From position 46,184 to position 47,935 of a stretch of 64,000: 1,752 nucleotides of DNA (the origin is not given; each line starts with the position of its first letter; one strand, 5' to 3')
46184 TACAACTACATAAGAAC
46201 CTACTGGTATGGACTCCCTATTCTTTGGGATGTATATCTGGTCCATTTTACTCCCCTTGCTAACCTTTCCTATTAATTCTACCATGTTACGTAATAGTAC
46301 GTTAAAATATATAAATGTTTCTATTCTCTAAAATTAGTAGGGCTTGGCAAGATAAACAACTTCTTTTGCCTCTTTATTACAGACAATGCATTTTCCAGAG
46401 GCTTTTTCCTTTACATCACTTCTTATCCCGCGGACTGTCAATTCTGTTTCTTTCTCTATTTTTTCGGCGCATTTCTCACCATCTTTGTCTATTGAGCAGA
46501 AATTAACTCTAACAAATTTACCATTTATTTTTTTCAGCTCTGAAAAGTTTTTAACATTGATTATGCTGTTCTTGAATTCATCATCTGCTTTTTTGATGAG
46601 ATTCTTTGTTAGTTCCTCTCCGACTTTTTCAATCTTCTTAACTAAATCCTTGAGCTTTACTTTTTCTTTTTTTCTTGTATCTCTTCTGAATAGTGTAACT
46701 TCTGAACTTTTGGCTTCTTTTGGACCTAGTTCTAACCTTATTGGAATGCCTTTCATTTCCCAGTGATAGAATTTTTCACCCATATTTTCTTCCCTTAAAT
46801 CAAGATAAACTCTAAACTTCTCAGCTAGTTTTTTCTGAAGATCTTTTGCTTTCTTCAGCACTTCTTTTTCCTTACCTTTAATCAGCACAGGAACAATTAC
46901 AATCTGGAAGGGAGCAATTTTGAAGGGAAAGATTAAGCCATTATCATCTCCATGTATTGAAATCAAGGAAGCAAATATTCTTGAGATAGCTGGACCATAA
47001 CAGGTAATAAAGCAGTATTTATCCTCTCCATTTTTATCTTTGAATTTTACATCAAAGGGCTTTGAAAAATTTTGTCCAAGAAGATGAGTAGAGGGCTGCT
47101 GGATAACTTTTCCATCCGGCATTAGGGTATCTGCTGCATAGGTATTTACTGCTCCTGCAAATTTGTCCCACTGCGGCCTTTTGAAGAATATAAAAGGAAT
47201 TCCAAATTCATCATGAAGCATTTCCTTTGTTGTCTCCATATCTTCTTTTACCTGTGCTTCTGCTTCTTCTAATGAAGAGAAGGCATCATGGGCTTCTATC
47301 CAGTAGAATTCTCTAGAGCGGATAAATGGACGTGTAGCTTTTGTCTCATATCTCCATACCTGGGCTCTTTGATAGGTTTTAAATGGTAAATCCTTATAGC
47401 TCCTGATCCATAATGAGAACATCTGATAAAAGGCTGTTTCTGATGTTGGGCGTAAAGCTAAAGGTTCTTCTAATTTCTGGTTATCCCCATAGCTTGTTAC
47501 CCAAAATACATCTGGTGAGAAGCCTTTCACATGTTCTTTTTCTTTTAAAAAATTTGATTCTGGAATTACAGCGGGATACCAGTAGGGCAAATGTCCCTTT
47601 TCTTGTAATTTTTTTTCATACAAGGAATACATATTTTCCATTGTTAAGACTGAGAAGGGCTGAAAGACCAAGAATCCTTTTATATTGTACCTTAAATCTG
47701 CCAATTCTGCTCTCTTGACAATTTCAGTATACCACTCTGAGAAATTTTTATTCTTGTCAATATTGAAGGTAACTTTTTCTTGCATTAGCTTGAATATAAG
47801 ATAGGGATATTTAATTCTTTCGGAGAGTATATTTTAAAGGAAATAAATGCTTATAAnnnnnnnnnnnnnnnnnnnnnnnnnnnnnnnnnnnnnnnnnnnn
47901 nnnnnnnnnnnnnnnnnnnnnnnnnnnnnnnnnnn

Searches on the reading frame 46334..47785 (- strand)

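Call 41: search_protein_families(library=pfam, proteins=[window:46334-47785:-], max_evalue=0.0001)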
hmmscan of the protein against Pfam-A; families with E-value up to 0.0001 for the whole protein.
window:46334-47785:- (483 aa): 3 families
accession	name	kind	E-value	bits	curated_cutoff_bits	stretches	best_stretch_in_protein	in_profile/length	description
PF00587.30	tRNA-synt_2b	-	4.1e-28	99.1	29.3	1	103-277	5-178/179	tRNA synthetase class II core domain (G, H, P, S and T)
PF03129.25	HGTP_anticodon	-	6.7e-22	77.9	21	1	294-387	1-93/94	Anticodon binding domain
PF09180.16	ProRS-C_1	-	1.9e-13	50.8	31.5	1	421-483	9-71/71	Prolyl-tRNA synthetase, C-terminal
